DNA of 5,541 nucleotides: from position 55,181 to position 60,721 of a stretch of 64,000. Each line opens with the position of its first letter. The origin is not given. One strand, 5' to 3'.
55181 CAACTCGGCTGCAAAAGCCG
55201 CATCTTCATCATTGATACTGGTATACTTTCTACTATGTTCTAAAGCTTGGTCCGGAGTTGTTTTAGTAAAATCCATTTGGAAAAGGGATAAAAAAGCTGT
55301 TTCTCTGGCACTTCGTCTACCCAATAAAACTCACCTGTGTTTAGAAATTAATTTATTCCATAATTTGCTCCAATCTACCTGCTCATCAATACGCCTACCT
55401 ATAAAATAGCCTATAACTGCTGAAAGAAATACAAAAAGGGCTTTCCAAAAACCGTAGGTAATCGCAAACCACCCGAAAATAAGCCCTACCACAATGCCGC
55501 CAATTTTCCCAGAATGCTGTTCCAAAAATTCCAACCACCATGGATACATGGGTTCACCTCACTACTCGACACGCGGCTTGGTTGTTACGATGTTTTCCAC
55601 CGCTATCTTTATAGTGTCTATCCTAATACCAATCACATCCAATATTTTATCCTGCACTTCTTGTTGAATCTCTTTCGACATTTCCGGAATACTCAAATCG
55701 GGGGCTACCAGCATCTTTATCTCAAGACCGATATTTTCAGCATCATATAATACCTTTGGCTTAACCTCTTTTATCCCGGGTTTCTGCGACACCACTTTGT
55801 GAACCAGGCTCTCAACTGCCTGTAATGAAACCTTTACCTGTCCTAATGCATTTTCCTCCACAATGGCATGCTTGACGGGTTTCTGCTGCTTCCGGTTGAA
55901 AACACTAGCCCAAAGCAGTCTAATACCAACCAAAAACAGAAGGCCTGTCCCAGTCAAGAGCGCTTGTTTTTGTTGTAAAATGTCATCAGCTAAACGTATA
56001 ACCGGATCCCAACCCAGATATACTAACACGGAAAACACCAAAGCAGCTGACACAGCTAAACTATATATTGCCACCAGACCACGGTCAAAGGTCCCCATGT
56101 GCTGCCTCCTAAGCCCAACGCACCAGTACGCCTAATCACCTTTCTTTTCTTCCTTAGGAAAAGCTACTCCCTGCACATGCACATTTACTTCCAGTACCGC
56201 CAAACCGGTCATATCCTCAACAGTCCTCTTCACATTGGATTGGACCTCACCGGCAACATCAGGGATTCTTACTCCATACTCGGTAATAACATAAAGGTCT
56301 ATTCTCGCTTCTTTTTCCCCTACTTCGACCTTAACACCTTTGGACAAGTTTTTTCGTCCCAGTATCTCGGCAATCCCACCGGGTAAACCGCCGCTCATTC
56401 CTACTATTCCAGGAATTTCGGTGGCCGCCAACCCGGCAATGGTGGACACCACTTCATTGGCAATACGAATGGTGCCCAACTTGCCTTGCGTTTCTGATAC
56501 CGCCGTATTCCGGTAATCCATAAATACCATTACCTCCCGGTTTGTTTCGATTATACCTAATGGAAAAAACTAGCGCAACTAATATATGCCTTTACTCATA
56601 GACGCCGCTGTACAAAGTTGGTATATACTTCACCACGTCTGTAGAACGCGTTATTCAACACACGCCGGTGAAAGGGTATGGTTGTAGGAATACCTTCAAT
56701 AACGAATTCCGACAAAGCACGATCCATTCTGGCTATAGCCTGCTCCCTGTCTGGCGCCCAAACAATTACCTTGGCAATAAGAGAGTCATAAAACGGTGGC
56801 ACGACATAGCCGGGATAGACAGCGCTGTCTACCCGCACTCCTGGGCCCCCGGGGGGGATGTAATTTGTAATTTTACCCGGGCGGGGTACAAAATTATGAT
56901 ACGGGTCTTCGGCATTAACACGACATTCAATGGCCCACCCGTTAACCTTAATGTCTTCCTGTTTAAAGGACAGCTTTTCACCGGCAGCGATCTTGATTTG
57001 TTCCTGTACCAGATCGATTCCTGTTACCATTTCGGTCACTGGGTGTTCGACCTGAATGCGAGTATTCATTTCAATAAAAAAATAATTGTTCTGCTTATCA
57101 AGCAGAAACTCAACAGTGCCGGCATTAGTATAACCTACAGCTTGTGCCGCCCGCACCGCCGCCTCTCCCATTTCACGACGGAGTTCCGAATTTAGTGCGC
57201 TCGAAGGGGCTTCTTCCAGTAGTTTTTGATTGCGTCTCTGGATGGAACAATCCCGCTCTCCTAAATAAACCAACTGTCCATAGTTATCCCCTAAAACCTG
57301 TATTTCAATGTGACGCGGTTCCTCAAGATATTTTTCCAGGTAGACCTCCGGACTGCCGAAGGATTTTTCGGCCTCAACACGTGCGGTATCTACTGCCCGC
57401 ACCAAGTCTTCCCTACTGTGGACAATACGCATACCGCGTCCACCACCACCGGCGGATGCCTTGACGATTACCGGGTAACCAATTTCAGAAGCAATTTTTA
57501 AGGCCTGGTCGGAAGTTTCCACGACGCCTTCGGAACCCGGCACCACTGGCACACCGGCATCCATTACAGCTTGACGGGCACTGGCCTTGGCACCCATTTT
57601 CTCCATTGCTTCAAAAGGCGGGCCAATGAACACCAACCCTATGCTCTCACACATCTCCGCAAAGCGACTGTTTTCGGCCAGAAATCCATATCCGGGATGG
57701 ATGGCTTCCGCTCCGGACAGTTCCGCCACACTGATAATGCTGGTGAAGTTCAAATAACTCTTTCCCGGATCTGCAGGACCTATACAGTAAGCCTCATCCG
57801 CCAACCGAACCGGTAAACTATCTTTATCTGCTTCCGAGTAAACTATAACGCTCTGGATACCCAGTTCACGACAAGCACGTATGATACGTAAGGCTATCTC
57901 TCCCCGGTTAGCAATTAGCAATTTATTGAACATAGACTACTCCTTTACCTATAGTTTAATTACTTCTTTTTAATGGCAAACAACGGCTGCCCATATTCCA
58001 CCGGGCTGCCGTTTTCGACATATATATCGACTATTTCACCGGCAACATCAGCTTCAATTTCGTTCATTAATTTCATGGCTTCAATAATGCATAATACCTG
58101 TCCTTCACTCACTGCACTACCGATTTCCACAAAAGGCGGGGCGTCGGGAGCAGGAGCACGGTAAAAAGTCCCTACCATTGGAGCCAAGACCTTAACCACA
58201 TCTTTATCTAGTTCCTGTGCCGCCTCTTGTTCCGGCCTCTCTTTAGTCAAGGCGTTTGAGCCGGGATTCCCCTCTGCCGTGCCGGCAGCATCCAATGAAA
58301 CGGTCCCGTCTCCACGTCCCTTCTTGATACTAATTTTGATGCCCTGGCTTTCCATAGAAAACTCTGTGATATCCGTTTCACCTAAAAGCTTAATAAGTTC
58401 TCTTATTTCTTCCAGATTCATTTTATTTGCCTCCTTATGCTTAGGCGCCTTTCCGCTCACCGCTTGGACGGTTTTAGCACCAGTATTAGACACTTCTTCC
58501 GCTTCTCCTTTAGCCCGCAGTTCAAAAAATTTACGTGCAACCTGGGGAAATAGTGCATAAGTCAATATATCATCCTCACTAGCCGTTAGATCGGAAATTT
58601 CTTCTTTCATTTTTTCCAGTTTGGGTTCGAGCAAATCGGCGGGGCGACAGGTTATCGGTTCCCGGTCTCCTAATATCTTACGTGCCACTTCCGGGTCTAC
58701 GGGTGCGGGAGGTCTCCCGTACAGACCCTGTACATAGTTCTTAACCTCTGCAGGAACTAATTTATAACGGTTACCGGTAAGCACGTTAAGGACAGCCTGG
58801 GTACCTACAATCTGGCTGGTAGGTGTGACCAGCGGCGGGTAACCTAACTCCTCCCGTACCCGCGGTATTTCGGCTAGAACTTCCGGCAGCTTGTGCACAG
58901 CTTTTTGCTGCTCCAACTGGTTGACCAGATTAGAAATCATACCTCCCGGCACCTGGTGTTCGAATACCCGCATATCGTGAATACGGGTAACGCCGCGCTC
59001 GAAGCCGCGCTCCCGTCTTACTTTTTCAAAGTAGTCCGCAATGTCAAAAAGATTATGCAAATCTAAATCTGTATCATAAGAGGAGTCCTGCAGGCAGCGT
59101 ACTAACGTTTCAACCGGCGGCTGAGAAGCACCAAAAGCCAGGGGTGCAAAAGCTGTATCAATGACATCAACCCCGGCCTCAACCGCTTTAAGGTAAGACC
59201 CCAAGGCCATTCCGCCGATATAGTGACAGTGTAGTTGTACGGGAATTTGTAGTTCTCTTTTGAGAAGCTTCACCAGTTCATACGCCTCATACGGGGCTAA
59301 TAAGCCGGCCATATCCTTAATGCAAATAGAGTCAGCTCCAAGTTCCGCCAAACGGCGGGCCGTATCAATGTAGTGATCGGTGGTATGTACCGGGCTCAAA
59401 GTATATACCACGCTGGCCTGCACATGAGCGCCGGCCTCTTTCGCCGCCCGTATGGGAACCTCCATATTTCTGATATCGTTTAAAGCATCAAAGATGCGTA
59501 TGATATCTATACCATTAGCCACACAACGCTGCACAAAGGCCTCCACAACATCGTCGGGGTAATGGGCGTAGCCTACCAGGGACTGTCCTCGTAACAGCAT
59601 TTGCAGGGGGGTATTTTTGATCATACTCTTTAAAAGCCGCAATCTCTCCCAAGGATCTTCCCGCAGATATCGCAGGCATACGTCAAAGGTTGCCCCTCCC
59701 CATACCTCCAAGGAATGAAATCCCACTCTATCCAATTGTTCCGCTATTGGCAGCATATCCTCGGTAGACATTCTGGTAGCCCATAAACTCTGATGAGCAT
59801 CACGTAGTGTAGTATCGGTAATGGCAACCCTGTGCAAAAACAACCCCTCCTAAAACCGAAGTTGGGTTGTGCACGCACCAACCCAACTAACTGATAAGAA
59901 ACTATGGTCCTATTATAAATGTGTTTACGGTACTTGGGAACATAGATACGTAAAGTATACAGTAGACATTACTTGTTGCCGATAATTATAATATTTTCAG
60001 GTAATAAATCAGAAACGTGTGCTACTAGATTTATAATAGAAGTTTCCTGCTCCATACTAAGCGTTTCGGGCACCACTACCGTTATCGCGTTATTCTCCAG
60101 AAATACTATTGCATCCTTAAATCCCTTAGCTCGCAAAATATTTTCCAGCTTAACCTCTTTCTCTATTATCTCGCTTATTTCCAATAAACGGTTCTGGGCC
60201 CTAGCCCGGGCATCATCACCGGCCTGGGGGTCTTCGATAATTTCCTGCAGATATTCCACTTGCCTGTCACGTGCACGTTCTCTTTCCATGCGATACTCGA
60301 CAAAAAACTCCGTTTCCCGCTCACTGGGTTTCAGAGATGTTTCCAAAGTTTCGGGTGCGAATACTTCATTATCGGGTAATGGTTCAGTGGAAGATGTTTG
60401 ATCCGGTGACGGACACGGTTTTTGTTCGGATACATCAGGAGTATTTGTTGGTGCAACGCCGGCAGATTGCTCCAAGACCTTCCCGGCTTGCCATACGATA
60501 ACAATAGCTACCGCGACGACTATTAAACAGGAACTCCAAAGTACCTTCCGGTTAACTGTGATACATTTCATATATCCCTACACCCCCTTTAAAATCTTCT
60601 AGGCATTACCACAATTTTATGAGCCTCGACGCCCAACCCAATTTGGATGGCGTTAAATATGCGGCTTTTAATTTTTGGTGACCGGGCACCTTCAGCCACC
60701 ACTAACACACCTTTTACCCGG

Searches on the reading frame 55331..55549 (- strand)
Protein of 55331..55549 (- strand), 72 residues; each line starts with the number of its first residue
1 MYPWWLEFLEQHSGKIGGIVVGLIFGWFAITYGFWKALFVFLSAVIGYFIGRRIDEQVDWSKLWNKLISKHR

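Call 29: search_protein_families(library=pfam, proteins=[window:55331-55549:-])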
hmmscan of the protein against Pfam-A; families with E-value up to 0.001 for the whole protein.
window:55331-55549:- (72 aa): 1 family
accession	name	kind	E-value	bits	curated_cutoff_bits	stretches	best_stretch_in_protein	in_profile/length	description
PF10031.14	DUF2273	-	2.8e-19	69.3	25.4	1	8-55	1-48/48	Small integral membrane protein (DUF2273)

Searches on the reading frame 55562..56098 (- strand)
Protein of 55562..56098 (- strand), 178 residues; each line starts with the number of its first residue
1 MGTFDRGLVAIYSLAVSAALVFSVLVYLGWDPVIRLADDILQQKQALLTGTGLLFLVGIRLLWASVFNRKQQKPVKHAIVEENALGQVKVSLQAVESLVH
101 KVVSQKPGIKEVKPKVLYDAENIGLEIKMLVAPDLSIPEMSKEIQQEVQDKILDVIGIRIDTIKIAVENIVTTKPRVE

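Call 29: search_protein_families(library=pfam, proteins=[window:55562-56098:-])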
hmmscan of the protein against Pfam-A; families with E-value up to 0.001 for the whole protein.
window:55562-56098:- (178 aa): 1 family
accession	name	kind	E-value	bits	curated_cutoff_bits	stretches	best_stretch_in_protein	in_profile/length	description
PF03780.18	Asp23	-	2.2e-05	25.3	28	1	88-170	27-107/108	Asp23 family, cell envelope-related function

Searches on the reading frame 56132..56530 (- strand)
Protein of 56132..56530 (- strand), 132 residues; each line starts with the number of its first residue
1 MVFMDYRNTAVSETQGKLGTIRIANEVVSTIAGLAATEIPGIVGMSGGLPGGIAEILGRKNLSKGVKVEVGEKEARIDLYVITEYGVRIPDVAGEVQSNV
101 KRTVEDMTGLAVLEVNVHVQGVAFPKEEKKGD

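Call 29: search_protein_families(library=pfam, proteins=[window:56132-56530:-])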
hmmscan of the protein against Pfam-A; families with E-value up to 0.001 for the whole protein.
window:56132-56530:- (132 aa): 1 family
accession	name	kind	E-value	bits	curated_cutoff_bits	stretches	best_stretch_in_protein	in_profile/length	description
PF03780.18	Asp23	-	2.5e-40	137.7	28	1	18-122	2-107/108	Asp23 family, cell envelope-related function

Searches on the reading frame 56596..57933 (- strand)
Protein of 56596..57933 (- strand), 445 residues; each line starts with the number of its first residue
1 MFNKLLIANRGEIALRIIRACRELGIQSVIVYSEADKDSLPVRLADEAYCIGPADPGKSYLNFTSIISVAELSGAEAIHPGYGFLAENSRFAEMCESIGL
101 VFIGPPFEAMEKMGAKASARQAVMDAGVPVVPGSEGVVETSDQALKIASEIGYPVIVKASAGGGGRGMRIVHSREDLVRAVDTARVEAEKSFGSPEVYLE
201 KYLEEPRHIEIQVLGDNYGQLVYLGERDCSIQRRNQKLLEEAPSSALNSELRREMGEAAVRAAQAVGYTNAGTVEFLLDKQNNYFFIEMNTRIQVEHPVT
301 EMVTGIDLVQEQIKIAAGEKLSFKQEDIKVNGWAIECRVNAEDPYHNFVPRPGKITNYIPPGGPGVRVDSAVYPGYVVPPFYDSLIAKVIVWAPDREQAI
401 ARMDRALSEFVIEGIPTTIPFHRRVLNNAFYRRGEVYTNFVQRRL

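Call 29: search_protein_families(library=pfam, proteins=[window:56596-57933:-])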
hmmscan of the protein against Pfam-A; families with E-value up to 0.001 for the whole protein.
window:56596-57933:- (445 aa): 6 families
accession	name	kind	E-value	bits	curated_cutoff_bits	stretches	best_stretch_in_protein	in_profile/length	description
PF02786.22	CPSase_L_D2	-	1.8e-82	276.4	19.8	1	116-322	2-209/211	Carbamoyl-phosphate synthase L chain, ATP binding domain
PF00289.28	Biotin_carb_N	-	2.3e-46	157.2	25.5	1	1-110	1-110/110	Biotin carboxylase, N-terminal domain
PF02785.25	Biotin_carb_C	-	4.3e-42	143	32.4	1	336-442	1-107/108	Biotin carboxylase C-terminal domain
PF07478.18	Dala_Dala_lig_C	-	6.9e-14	52.3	24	1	139-291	23-174/204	D-ala D-ala ligase C-terminus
PF02222.28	ATP-grasp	-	7.3e-08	32.7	27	1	137-290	15-160/179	ATP-grasp domain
PF08443.16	RimK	-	4.2e-06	26.9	21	1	136-313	22-185/188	RimK-like ATP-grasp domain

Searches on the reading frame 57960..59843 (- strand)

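Call 29: search_protein_families(library=pfam, proteins=[window:57960-59843:-])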
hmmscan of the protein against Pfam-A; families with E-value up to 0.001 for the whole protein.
window:57960-59843:- (627 aa): 4 families
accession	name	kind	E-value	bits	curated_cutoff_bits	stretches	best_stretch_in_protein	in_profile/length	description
PF02436.23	PYC_OADA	-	5.6e-60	203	27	1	293-456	1-175/201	Conserved carboxylase domain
PF00682.25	HMGL-like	-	7.9e-24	84.9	29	2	126-270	114-258/260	HMGL-like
PF00364.28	Biotin_lipoyl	-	3.9e-22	78.3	22.1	1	551-624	2-73/73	Biotin-requiring enzyme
PF13533.13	Biotin_lipoyl_2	-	1.5e-06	28.3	29.8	1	596-624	3-31/32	Biotin-lipoyl like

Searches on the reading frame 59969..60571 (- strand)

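Call 29: search_protein_families(library=pfam, proteins=[window:59969-60571:-])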
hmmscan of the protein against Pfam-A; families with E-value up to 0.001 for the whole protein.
window:59969-60571:- (200 aa): 1 family
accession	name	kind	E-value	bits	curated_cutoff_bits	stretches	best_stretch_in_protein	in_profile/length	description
PF12685.13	SpoIIIAH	-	8.1e-36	124.2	30.6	1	14-196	8-191/191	SpoIIIAH-like protein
